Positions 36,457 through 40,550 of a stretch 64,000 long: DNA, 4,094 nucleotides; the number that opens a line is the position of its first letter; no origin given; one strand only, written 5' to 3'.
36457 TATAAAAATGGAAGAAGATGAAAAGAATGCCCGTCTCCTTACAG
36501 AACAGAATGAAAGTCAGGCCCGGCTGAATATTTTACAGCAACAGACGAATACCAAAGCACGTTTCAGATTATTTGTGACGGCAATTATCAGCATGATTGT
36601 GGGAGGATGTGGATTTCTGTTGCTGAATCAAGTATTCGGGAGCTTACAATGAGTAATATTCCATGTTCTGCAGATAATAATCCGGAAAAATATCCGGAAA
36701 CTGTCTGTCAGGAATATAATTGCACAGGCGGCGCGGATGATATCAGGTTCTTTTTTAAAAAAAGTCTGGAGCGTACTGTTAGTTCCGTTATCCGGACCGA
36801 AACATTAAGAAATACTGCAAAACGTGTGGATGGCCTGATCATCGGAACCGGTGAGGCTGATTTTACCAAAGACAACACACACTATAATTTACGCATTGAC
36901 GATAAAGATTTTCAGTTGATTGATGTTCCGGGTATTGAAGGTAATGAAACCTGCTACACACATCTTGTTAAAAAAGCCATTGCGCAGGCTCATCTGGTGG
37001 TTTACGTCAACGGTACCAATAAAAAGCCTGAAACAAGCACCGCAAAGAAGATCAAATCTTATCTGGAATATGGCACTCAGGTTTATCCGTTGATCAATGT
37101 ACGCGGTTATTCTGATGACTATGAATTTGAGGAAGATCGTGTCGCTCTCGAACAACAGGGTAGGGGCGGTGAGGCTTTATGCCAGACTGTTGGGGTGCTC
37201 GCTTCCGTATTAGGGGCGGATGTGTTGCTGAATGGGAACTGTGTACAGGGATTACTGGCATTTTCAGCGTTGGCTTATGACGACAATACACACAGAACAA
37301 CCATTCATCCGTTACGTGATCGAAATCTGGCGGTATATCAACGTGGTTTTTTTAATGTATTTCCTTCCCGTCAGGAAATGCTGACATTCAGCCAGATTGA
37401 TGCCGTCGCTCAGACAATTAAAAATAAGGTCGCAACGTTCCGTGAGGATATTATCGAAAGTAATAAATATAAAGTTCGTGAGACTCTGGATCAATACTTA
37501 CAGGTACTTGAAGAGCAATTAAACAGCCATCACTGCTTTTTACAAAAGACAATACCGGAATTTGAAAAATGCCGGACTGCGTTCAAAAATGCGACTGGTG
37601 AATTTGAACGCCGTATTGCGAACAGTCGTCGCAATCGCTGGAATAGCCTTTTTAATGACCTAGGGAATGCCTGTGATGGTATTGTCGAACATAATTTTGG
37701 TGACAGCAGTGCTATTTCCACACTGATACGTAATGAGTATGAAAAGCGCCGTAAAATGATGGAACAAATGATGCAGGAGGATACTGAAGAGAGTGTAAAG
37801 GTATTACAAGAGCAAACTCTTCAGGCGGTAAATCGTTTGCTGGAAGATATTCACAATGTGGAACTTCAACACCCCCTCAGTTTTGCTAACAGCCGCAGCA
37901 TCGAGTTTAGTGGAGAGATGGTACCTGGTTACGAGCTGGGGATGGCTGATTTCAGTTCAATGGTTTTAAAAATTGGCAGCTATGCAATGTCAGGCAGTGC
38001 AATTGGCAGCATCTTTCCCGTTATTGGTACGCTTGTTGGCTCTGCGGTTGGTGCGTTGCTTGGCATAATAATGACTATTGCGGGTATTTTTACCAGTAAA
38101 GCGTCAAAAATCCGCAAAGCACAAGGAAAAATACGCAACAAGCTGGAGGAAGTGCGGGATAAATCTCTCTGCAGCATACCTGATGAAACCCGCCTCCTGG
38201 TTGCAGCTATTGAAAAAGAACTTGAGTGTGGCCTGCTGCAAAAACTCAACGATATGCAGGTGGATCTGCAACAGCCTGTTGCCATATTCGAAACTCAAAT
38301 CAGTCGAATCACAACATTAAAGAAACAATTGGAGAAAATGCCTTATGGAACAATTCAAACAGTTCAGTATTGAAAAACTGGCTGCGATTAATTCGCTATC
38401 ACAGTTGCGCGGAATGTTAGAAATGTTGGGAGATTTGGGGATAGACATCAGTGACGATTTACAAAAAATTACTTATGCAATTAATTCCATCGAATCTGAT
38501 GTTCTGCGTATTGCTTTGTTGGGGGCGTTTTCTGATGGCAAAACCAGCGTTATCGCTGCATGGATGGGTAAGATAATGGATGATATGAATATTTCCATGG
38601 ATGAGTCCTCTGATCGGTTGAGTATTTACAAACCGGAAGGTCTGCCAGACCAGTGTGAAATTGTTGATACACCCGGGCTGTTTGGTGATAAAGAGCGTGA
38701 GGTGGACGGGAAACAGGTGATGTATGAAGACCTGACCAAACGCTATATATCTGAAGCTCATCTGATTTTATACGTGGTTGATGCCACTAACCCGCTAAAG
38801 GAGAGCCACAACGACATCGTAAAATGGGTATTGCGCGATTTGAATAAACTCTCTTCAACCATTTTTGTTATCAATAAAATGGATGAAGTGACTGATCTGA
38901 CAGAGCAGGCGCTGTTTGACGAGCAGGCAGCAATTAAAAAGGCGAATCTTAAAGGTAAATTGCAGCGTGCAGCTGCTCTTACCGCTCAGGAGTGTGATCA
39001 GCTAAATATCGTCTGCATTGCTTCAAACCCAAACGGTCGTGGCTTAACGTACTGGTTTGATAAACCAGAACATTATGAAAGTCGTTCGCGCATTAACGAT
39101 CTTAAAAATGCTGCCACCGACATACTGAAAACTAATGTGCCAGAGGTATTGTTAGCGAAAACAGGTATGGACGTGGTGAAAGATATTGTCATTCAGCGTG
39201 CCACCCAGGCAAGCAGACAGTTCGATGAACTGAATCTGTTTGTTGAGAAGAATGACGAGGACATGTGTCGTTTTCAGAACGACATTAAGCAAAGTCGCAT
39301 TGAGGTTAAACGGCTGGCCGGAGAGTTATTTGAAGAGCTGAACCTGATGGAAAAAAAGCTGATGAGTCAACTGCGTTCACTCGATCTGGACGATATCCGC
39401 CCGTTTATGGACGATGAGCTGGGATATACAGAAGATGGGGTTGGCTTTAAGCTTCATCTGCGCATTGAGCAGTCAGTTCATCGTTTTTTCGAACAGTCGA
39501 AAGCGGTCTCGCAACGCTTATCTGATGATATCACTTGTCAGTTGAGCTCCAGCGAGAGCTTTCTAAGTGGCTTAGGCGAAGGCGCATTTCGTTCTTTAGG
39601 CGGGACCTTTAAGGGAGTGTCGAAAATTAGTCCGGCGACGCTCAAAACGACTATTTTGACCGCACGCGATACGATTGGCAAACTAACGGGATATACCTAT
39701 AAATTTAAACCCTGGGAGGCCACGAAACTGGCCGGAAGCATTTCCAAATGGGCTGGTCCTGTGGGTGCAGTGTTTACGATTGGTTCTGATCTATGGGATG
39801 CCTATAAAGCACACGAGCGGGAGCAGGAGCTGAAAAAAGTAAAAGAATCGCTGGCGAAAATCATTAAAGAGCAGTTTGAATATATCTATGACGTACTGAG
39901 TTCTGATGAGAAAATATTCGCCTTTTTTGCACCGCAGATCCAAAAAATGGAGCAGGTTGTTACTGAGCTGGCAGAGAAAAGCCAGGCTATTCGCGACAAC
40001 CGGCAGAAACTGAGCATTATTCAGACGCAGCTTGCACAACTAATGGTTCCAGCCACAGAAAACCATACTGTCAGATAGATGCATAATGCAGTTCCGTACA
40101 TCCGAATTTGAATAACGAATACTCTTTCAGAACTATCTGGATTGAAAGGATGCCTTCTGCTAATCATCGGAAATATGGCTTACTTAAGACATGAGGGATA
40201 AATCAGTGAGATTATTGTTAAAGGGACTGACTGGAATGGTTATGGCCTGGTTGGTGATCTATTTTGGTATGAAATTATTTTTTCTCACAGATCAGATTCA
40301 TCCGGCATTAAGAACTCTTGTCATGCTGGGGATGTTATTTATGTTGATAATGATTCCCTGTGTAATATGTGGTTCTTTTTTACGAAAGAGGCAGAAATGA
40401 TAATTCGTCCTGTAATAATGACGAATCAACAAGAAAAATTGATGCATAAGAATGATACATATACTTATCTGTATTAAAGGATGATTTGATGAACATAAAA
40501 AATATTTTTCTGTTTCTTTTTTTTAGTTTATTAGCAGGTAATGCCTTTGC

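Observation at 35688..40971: Co-directional block: Zn-ribbon gene + three dynamin-like GTPase genes + small membrane and secreted genes, 3 kb from the island integrase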

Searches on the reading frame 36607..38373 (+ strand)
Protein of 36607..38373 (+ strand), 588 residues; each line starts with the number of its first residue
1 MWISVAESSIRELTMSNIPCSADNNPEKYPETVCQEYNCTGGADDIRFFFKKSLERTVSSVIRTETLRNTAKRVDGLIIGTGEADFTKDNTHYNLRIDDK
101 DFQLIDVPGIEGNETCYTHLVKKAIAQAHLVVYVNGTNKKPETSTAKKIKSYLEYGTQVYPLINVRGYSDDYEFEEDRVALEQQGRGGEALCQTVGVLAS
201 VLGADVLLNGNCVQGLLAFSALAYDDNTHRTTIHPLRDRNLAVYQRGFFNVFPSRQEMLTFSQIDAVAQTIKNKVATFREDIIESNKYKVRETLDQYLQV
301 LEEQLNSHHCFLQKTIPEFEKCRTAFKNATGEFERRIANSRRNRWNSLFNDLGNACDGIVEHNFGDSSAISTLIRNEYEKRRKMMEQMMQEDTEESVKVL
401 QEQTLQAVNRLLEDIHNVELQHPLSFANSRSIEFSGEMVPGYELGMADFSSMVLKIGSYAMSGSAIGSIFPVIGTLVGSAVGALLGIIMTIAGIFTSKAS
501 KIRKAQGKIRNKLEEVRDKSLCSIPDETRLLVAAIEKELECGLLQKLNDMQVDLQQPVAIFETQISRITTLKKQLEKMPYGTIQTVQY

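Call 3: search_protein_families(proteins=[window:36607-38373:+], library=padloc, max_evalue=0.01)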
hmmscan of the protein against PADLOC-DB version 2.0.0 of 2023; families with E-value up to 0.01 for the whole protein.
window:36607-38373:+ (588 aa): 3 families
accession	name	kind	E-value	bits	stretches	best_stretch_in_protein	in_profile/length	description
PDLC03842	LeoB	-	1.3e-218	725.5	1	48-583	34-568/568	-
PDLC03841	LeoBC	-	7.5e-58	195.1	1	66-576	92-581/601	-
PDLC03839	LeoA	-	5.5e-17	60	2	73-154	80-158/559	-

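Call 4: search_protein_families(proteins=[window:36607-38373:+], library=ncbifam, max_evalue=0.01)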
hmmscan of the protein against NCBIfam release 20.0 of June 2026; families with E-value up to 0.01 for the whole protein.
window:36607-38373:+ (588 aa): 2 families
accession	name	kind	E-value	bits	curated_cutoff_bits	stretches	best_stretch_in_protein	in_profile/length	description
NF041922.1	DLP_LeoA_gen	subfamily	0.00012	21.3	325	0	99-136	94-140/532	LeoA/HP0731 family dynamin-like GTPase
TIGR03594.1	GTPase_EngA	equivalog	0.00084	18.5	306.7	1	84-159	32-111/432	ribosome biogenesis GTPase Der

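Call 25: search_protein_representatives(protein=window:36649-38373:+)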
Query: 574 residues. Proteins with E-value up to 0.001 (for the whole library): 637; up to 1e-10: 393; up to 1e-30: 168. The best 150 are listed.
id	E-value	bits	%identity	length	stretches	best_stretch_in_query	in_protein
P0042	5.7e-152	523.8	54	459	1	116-573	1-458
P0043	9.6e-150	516.5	47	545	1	45-571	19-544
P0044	4.8e-149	514.2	49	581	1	44-573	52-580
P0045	1.2e-137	476.6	44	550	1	45-574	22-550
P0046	9.3e-123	427.4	42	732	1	46-574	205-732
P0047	2.0e-114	399.9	40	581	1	48-569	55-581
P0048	3.9e-113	395.6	40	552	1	31-572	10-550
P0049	3.4e-107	376.0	39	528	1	47-572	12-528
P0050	1.6e-106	373.8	38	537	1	48-573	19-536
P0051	1.7e-106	373.8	39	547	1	43-572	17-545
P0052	2.7e-106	373.1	39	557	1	43-567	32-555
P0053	2.9e-103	363.1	37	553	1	52-568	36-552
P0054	2.4e-102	360.0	38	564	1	52-573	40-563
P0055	3.1e-102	359.7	38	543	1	51-569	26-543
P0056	6.9e-99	348.6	38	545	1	49-571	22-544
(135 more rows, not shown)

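Call 29: find_related_loci(query=A3, collection=genome_contigs, flank=7000)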
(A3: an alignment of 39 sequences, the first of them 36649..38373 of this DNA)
Query A3 (574 aa) in genome_contigs; peptide patterns used: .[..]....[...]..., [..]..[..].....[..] (x = any residue, [..] = any of these).
138 stretches matched a pattern; 96 encode a relative of the query (tblastn E <= 1e-3); the best 80 are kept; 80 distinct loci.
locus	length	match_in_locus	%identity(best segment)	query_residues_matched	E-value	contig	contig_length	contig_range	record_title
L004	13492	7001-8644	66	27-574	0e+0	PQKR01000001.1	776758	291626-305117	Escherichia sp. ESNIH1 NODE_1, whole genome shotgun sequence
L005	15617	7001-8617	54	35-573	0e+0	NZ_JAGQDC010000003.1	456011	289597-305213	Serratia silvae strain Arafor3 NODE_3_covk_45.997636_covr_96.20857, whole genome shotgun sequence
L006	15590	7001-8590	56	44-572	0e+0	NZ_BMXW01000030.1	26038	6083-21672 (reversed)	Shewanella fodinae strain KCTC 22506 sequence30, whole genome shotgun sequence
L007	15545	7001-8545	49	58-573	3e-156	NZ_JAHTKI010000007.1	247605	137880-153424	Pseudomonas botevensis strain COW3 scaffold7_size247605, whole genome shotgun sequence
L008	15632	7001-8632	45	26-572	2e-153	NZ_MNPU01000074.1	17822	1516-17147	Pseudomonas gessardii strain DSM 17152 74_17822_32.5845, whole genome shotgun sequence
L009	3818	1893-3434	48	59-572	7e-158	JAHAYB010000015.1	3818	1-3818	MAG: Comamonas sp. isolate 62 k101_1625687, whole genome shotgun sequence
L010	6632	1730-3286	46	51-573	4e-146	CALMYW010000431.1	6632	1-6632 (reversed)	MAG TPA_asm: uncultured Sphingorhabdus sp. isolate SRR2107215_bin.119_CONCOCT_v1.1_MAG genome assembly, contig: ERZ79492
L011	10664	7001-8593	46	46-574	4e-141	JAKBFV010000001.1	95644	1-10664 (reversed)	MAG: Proteobacteria bacterium isolate BP9.bin92 NODE_303_length_95644_cov_3.041699, whole genome shotgun sequence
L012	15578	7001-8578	42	45-572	2e-135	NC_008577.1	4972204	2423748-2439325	Shewanella sp. ANA-3 chromosome 1, complete sequence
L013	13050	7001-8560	43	54-573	2e-135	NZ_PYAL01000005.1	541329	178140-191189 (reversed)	Achromobacter aloeverae strain AVA-1 Scaffold5_1, whole genome shotgun sequence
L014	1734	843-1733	70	31-327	5e-146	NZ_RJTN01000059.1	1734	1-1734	Pectobacterium polonicum strain DPMP315 scaffold_59, whole genome shotgun sequence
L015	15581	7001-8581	44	44-573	7e-141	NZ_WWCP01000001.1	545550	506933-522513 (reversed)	Duganella lactea strain FT50W NODE_1_length_545550_cov_29.877552_1, whole genome shotgun sequence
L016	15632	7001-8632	41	30-574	4e-129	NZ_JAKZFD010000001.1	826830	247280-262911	Pelomonas sp. CA6 1, whole genome shotgun sequence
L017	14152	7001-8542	42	59-574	2e-123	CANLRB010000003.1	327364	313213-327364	uncultured Pseudoalteromonas sp. isolate 995-G.fasta genome assembly, contig: NODE_3, whole genome shotgun sequence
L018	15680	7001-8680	41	12-573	2e-142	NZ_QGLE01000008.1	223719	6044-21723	Zavarzinia aquatilis strain HR-AS HR-AS_8, whole genome shotgun sequence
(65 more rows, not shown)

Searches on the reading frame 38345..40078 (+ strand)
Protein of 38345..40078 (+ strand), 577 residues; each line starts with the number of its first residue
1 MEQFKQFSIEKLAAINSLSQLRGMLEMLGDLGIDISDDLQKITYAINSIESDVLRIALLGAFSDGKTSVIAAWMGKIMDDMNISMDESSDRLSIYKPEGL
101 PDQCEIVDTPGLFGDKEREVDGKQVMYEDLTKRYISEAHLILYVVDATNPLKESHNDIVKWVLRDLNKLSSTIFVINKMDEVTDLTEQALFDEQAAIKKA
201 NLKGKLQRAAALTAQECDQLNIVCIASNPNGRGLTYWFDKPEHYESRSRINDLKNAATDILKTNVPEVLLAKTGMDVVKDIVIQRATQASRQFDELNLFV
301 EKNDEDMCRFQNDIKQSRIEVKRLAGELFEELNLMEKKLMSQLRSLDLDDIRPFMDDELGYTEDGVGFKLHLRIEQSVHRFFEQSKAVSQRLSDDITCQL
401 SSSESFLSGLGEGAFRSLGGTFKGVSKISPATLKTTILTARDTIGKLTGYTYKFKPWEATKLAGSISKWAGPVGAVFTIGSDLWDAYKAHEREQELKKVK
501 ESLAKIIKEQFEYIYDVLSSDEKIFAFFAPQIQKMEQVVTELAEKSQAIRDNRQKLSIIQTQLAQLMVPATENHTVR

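Call 3: search_protein_families(proteins=[window:38345-40078:+], library=padloc, max_evalue=0.01)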
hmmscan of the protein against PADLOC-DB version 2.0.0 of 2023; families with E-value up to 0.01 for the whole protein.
window:38345-40078:+ (577 aa): 4 families
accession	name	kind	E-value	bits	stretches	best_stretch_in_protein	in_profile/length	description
PDLC03840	LeoA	-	5.3e-280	928.4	1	1-575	1-575/577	-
PDLC03839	LeoA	-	2.4e-95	318.7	1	3-563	4-554/559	-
PDLC03841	LeoBC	-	1.1e-15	55.9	1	49-557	73-581/601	-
PDLC03842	LeoB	-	0.00083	16.3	1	105-196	89-165/568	-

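Call 4: search_protein_families(proteins=[window:38345-40078:+], library=ncbifam, max_evalue=0.01)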
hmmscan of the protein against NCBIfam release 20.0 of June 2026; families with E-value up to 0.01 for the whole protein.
window:38345-40078:+ (577 aa): 5 families
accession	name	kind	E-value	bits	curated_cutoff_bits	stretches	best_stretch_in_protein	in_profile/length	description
NF041922.1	DLP_LeoA_gen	subfamily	2e-184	614.5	325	1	6-552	1-531/532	LeoA/HP0731 family dynamin-like GTPase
TIGR03594.1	GTPase_EngA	equivalog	2.7e-09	36.6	306.7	1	53-191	175-308/432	ribosome biogenesis GTPase Der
TIGR03156.1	GTP_HflX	equivalog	3.2e-05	23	216.75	1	135-190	266-322/351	GTPase HflX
TIGR00231.1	small_GTP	domain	8.5e-05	22.4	42.5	1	99-195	50-140/164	GTP-binding protein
TIGR00450.1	mnmE_trmE_thdF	equivalog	0.0006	19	252.6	1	54-213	210-356/446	tRNA uridine-5-carboxymethylaminomethyl(34) synthesis GTPase MnmE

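Call 58: search_solved_structures(query=window:38345-40078:+, max_evalue=0.00001)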
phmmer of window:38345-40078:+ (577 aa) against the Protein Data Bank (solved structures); distinct sequences matched with E-value up to 0.00001: 4.
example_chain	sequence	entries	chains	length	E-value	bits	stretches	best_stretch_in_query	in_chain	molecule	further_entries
4aur_A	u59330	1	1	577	0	1161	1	1-577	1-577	LEOA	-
3r9w_A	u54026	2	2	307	4.9e-08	35.5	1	56-187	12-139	GTPase Era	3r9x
3iev_A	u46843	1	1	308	4.9e-08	35.5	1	56-187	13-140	GTP-binding protein era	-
7c1o_A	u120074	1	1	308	2.4e-07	33.2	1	56-187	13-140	GTPase Era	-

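Call 86: search_protein_families(proteins=[window:38345-40078:+], library=phrogs, max_evalue=0.01)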
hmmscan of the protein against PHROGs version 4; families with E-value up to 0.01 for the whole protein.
window:38345-40078:+ (577 aa): 1 family
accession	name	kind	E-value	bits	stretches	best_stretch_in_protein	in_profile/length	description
phrog_16468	-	unknown function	0.00039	20.6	1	52-184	37-171/328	-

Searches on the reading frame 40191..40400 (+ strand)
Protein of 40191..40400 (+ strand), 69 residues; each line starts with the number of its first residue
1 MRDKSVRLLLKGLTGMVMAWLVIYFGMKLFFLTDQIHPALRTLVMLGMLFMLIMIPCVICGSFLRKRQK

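Call 3: search_protein_families(proteins=[window:40191-40400:+], library=padloc, max_evalue=0.01)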
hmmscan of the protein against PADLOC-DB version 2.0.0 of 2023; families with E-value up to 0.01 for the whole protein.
window:40191-40400:+ (69 aa): 0 families

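Call 4: search_protein_families(proteins=[window:40191-40400:+], library=ncbifam, max_evalue=0.01)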
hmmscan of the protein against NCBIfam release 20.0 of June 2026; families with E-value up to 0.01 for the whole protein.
window:40191-40400:+ (69 aa): 0 families

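Call 22: list_cluster_members(proteins=[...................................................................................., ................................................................, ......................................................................, window:40191-40397:+, window:40489-40968:+, window:35688-35879:+])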
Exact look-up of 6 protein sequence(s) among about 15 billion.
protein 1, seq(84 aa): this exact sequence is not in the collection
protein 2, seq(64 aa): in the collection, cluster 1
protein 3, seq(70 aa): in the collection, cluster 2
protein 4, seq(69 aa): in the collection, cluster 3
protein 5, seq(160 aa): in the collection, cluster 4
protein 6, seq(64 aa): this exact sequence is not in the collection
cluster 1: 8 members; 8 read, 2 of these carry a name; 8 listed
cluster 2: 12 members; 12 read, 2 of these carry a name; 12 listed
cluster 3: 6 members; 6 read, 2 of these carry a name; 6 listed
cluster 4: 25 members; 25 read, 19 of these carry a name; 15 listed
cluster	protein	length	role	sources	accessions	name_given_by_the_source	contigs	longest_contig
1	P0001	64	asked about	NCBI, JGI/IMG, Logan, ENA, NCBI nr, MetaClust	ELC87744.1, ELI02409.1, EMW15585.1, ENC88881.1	hypothetical protein A13S_04380 [Escherichia coli KTE191] | hypothetical protein | status=active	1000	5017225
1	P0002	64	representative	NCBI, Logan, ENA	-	-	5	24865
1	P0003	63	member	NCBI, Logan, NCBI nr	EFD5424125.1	hypothetical protein FUA08_16175 [Escherichia coli] | hypothetical protein [Escherichia coli]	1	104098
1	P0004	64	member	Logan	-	-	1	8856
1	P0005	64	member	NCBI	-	-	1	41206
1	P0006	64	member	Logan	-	-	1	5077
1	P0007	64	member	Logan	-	-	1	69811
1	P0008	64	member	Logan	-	-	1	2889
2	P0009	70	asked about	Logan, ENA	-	-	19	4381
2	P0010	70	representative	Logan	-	-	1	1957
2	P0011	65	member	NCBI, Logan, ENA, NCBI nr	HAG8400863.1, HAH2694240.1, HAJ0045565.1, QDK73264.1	TPA: hypothetical protein HL346_21505 [Escherichia coli] | hypothetical protein E3Z32_07120 [Escherichia coli]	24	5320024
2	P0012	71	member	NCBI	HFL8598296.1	TPA: hypothetical protein ACG5SP_004960, partial [Escherichia coli]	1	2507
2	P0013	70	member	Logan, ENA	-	-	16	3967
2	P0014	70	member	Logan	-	-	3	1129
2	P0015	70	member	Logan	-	-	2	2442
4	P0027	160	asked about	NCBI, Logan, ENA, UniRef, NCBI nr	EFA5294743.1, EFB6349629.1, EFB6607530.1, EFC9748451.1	hypothetical protein [Escherichia coli] | Secreted protein n=4 Tax=Escherichia coli TaxID=562 RepID=A0A1M2EZS5_ECOLX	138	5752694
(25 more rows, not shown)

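Call 51: find_encoding_contigs(protein=P0027, flank=8000, max_places=6)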
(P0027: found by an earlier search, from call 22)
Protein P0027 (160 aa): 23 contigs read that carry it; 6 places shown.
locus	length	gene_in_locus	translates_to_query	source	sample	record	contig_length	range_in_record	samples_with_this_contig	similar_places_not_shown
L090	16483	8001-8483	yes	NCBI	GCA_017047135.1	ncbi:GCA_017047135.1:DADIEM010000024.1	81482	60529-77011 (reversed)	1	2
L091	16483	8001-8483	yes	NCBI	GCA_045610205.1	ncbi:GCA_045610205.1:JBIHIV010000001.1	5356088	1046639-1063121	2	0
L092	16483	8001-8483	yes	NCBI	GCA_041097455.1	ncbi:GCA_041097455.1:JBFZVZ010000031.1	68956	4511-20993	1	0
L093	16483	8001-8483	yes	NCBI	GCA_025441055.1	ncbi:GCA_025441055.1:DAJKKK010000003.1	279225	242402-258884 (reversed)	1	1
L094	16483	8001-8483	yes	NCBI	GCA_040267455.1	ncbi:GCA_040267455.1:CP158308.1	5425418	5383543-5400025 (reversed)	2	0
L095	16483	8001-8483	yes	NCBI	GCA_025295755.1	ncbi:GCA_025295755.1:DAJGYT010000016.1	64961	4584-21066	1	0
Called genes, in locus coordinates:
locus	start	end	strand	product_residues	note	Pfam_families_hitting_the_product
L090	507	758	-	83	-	-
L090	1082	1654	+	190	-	PF04972:BON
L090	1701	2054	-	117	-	PF13995:YebF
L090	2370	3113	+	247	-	PF13505:OMP_b-brl, PF03922:OmpW (weak)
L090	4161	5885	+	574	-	PF00350:Dynamin_N (faint)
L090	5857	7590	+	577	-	PF01926:MMR_HSR1, PF00350:Dynamin_N, PF18709:DLP_helical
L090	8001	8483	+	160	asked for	-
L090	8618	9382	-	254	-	PF13099:DUF3944, PF03981:Ubiq_cyt_C_chap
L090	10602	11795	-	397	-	PF13356:Arm-DNA-bind_3, PF22022:Phage_int_M, PF00589:Phage_integrase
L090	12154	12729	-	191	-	-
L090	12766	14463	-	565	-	PF11412:DsbD_N, PF02683:DsbD_TM, PF13386:DsbD_2, PF00085:Thioredoxin, PF13098:Thioredoxin_2, PF13899:Thioredoxin_7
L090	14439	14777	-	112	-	PF03091:CutA1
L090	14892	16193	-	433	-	PF03600:CitMHS, PF03605:DcuA_DcuB, PF03606:DcuC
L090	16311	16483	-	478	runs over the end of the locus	PF00206:Lyase_1, PF10415:FumaraseC_C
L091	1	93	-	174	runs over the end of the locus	PF00080:Sod_Cu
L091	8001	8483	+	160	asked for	-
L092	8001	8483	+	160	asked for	-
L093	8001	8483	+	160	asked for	-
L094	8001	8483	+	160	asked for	-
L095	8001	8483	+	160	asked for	-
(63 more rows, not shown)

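Call 86: search_protein_families(proteins=[window:40191-40400:+], library=phrogs, max_evalue=0.01)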
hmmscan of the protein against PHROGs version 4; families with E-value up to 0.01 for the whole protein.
window:40191-40400:+ (69 aa): 0 families
